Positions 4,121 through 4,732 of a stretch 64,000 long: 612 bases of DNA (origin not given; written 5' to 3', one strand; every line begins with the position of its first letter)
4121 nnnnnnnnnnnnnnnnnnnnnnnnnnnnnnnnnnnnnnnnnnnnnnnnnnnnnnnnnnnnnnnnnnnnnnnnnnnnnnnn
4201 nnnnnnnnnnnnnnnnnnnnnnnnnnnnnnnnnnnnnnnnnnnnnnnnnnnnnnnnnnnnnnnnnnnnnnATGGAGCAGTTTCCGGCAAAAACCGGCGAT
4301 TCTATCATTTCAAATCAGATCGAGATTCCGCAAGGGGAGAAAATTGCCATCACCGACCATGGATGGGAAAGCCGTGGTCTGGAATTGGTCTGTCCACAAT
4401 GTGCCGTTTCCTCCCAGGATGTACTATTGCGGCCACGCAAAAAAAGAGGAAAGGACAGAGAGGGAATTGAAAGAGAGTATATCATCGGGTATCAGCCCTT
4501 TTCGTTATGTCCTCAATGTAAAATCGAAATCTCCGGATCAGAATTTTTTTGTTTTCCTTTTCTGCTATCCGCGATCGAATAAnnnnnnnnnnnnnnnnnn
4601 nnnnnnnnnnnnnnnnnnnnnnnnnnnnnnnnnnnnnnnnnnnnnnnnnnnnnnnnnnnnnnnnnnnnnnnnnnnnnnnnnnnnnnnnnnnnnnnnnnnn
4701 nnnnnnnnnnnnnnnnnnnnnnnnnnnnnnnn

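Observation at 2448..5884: Co-directional gene string: bactofilin, LysM/M23 endopeptidase, zinc-ribbon ORF, minimal UvrD-like helicase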

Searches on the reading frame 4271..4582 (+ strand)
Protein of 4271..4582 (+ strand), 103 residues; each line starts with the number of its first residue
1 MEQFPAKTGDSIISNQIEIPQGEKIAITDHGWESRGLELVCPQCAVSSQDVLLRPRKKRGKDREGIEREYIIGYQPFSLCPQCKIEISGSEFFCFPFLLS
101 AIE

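Call 3: search_protein_families(library=pfam, proteins=[window:4271-4582:+], max_evalue=0.01)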
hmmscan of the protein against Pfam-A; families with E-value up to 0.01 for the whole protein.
window:4271-4582:+ (103 aa): 0 families

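Call 4: search_protein_families(library=ncbifam, proteins=[window:4271-4582:+], max_evalue=0.01)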
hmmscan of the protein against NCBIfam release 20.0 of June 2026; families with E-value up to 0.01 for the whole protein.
window:4271-4582:+ (103 aa): 0 families

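Call 20: find_homologous_proteins(query=A1, max_evalue=0.01)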
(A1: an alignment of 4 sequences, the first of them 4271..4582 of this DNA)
Query A1 (4 sequences) (103 aa, profile of the alignment): 4 proteins with E <= 0.01 among 66 candidates.
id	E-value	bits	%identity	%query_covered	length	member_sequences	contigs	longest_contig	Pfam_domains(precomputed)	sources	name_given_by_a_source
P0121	3.2e-41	157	24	78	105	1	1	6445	-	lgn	-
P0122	2.1e-39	152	100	100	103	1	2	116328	-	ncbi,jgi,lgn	-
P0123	2.1e-31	126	26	93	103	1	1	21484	-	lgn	-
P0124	5.0e-29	118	32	84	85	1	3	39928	-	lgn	-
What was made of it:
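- Tried and rejected: Word-indexed search with the zinc-ribbon alignment (call 20).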

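Call 21: list_cluster_members(proteins=[P0122, P0001, P0016, P0079, P0105, P0074, P0018, P0056, P0075, P0054])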
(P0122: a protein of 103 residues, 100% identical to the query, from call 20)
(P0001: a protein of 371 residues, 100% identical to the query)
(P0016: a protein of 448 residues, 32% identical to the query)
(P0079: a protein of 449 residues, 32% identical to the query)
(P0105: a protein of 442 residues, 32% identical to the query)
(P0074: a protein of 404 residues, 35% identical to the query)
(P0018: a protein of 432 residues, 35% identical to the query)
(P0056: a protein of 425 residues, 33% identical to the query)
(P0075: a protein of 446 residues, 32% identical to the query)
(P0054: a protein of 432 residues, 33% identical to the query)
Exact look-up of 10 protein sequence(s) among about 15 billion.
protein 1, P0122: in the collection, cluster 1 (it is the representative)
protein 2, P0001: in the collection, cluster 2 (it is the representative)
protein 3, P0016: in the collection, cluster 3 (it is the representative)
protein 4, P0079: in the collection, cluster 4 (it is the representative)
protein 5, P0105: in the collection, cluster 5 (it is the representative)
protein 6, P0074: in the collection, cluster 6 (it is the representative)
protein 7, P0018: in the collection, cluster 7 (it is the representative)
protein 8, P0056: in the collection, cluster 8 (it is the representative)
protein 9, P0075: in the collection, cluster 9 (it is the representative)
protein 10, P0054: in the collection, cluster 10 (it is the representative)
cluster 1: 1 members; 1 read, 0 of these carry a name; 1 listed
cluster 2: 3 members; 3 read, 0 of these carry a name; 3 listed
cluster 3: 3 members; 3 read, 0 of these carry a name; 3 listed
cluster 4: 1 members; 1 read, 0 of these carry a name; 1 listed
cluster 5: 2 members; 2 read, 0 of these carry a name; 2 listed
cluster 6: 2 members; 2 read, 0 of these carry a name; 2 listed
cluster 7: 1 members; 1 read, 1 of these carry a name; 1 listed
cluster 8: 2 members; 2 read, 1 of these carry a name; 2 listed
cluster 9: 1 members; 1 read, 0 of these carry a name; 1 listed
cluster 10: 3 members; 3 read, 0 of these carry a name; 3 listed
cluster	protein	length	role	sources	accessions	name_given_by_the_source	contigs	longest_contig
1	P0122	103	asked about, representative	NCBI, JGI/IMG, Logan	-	-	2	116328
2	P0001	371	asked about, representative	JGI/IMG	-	-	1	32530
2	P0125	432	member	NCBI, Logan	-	-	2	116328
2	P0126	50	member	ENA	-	-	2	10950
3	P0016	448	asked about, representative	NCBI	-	-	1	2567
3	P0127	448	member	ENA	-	-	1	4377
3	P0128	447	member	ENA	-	-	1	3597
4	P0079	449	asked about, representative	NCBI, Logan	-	-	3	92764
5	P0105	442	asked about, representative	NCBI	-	-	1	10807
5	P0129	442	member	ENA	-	-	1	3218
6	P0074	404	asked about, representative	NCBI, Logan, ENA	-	-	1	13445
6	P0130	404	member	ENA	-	-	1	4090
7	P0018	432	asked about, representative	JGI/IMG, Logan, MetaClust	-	\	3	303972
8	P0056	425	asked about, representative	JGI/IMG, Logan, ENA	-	-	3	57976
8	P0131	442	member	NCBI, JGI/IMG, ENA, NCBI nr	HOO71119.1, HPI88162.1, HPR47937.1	MAG TPA: ATP-dependent helicase [Spirochaetota bacterium] | ATP-dependent helicase [Spirochaetota bacterium]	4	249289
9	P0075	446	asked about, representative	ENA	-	-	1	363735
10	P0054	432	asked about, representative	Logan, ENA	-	-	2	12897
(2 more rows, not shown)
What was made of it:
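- Checked: The NCBI/Logan copy of the protein is also 432 aa (P0125, call 21).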

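Call 24: find_encoding_contigs(protein=P0131, flank=7000, max_places=2)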
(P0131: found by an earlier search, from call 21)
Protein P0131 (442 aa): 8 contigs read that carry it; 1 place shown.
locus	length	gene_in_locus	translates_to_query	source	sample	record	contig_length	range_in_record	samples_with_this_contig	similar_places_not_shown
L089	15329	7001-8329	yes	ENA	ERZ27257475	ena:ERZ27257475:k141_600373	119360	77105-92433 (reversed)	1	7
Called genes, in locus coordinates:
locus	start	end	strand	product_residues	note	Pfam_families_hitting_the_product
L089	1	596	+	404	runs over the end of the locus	PF00579:tRNA-synt_1b, PF22421:SYY_C-terminal (faint)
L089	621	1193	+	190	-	PF04542:Sigma70_r2, PF08281:Sigma70_r4_2, PF04545:Sigma70_r4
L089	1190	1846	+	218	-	-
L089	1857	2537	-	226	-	PF00857:Isochorismatase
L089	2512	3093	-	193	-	-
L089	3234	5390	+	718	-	PF07228:SpoIIE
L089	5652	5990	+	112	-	-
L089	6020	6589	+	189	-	PF02677:QueH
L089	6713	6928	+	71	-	-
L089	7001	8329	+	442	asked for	PF00580:UvrD-helicase, PF13245:AAA_19, PF13604:AAA_30 (faint), PF01443:Viral_helicase1 (weak), PF13361:UvrD_C, PF13087:AAA_12, PF13361:UvrD_C, PF13538:UvrD_C_2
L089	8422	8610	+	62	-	-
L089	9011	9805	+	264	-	PF12146:Hydrolase_4, PF00561:Abhydrolase_1, PF12697:Abhydrolase_6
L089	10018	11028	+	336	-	PF00044:Gp_dh_N, PF02800:Gp_dh_C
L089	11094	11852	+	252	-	PF00121:TIM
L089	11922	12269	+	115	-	PF03840:SecG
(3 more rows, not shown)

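Call 42: search_protein_representatives(alignment_id=A3)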
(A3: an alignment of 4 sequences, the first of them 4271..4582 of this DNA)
Query: 4 sequences, 104 profile positions. Proteins with E-value up to 0.001 (for the whole library): 7; up to 1e-10: 5; up to 1e-30: 3. The best 7 are listed.
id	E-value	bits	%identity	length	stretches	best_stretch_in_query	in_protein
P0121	1.0e-41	157.3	-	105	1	1-103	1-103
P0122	6.6e-40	151.5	-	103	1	1-102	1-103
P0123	6.7e-32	125.8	-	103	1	5-103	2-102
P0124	1.6e-29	118.2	-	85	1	11-100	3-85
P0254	1.6e-12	63.5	-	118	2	51-100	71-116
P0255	3.1e-04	36.9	-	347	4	52-90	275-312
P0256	5.2e-04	36.2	-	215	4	38-74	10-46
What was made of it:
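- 4271..4582 (+): Orphan acidic 4-Cys zinc-ribbon-like protein (103 aa, pI 5.2). It has CxxC at 41-44 and CxxC at 80-83, plus invariant Y74, C94 and P96. An AGGA sequence overlaps the M23 stop codon 9-10 nt upstream of its ATG. The family has only 5 members at E<=1e-10 among 1.84e9 representative proteins (call 42).
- The zinc-ribbon family has 5 members in 1.84e9 representatives (call 42).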

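Call 44: find_encoding_contigs(protein=P0254, flank=8000, max_places=2)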
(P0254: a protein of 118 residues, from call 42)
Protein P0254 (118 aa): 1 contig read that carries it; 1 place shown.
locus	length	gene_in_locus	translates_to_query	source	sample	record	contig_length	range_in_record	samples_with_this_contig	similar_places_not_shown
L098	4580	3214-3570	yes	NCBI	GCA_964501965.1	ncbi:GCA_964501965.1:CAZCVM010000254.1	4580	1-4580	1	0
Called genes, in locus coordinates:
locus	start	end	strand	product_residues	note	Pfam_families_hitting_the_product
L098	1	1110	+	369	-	?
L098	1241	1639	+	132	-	PF04519:Bactofilin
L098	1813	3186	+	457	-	PF01476:LysM (weak), PF01551:Peptidase_M23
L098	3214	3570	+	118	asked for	-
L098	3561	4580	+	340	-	?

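Call 51: search_protein_families(library=padloc, proteins=[window:4271-4582:+], max_evalue=0.001)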
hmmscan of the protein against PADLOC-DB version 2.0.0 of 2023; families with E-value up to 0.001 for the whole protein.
window:4271-4582:+ (103 aa): 0 families

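Call 52: predict_structure(alignment_id=A4)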
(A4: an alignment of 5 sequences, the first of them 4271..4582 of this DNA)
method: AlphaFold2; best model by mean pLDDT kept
length: 103 residues; sequences in the alignment: 5
mean_pLDDT: 64.5   pTM: 0.49
mean pLDDT of the five models: 64.5, 63.3, 61.9, 61.7, 60.6
residues with pLDDT >= 90: 15; 70-90: 40; 50-70: 15; < 50: 33
segments of 3 or more residues with pLDDT < 50: 1-25, 96-103
pLDDT, mean of each block of 10 residues (from residue 1): 32 31 47 74 89 78 77 82 89 55 36
secondary structure, 60 per line:
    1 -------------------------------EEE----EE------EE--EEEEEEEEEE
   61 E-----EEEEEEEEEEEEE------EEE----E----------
elements in order: E32-34 E51-61 E67-79 E86-88
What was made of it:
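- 4271..4582 (+): AF2 core residues 30-95 have pLDDT 74-89 and are all-beta (call 52).
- On Zinc ribbon: The AF2 core is all-beta with pLDDT 74-89 (call 52).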

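Call 87: search_protein_families(library=phrogs, proteins=[window:4271-4582:+], max_evalue=0.001)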
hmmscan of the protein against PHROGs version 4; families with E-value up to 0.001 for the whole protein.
window:4271-4582:+ (103 aa): 0 families
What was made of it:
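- The zinc-ribbon protein has no PHROG or PADLOC hit (calls 51, 87).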

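Call 91: fold_search(model_id=the predicted structure, library=pdb)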
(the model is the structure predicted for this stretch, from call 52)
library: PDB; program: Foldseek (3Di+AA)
matches with E <= 10: 258; with E <= 0.001: 0
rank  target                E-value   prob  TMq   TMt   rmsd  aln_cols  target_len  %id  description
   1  9y66_A                5.5e-01  0.20  0.20  0.07   9.3        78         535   14  attLsym bound serine integrase complex in the dimeric state (released 2026-02-04)
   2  5yzg_Y                5.8e-01  0.23  0.28  0.17  15.2       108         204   12  The Cryo-EM Structure of Human Catalytic Step I Spliceosome (C complex) at 4.1 angstrom resolution (released 2018-08-08)
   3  7uw8                  6.1e-01  0.16  0.22  0.13   7.8        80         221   12  Drosophila melanogaster setdb1-tuor domain (released 2022-08-10)
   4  9y66_C                7.7e-01  0.15  0.21  0.06  13.4        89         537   12  attLsym bound serine integrase complex in the dimeric state (released 2026-02-04)
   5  9dxf_A                1.0e+00  0.12  0.20  0.07   9.4        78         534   14  attLmm bound serine integrase and RDF complex in the post-rotation state (released 2026-01-21)
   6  6j6q_F                1.1e+00  0.38  0.33  0.23   6.3        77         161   14  Cryo-EM structure of the yeast B*-b2 complex at an average resolution of 3.7 angstrom (released 2019-04-24)
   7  9dxd_A                1.3e+00  0.15  0.23  0.07   8.7        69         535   14  attLmm bound serine integrase and RDF complex in the pre-rotation state (released 2026-01-21)
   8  8ow1_OO               1.3e+00  0.14  0.24  0.12   8.8        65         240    9  Cryo-EM structure of the yeast Inner kinetochore bound to a CENP-A nucleosome. (released 2023-08-09)
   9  3sbt_A                1.9e+00  0.35  0.20  0.09   2.1        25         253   28  Crystal structure of a Aar2-Prp8 complex (released 2011-07-27)
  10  4ii7_A                2.1e+00  0.20  0.21  0.06   4.6        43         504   12  Archaellum Assembly ATPase FlaI (released 2013-03-06)
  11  7jre_C                2.1e+00  0.12  0.25  0.20  11.0        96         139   10  Crystal structure of EV-D68 2A protease C107A mutant (released 2021-08-25)
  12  7pjh_B                2.2e+00  0.69  0.21  0.09   1.3        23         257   26  Crystal structure of the human spliceosomal maturation factor AAR2 bound to the RNAse H domain of PRPF8 (released 2022-11-02)
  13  4ii7_D                2.2e+00  0.20  0.21  0.06   4.6        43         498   12  Archaellum Assembly ATPase FlaI (released 2013-03-06)
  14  7jre_B                2.2e+00  0.14  0.22  0.18  10.2        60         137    8  Crystal structure of EV-D68 2A protease C107A mutant (released 2021-08-25)
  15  9n9q_G                2.2e+00  0.11  0.21  0.03   8.0        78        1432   12  Cryo-EM structure of the RNA-guided transcription complex (released 2025-12-24)
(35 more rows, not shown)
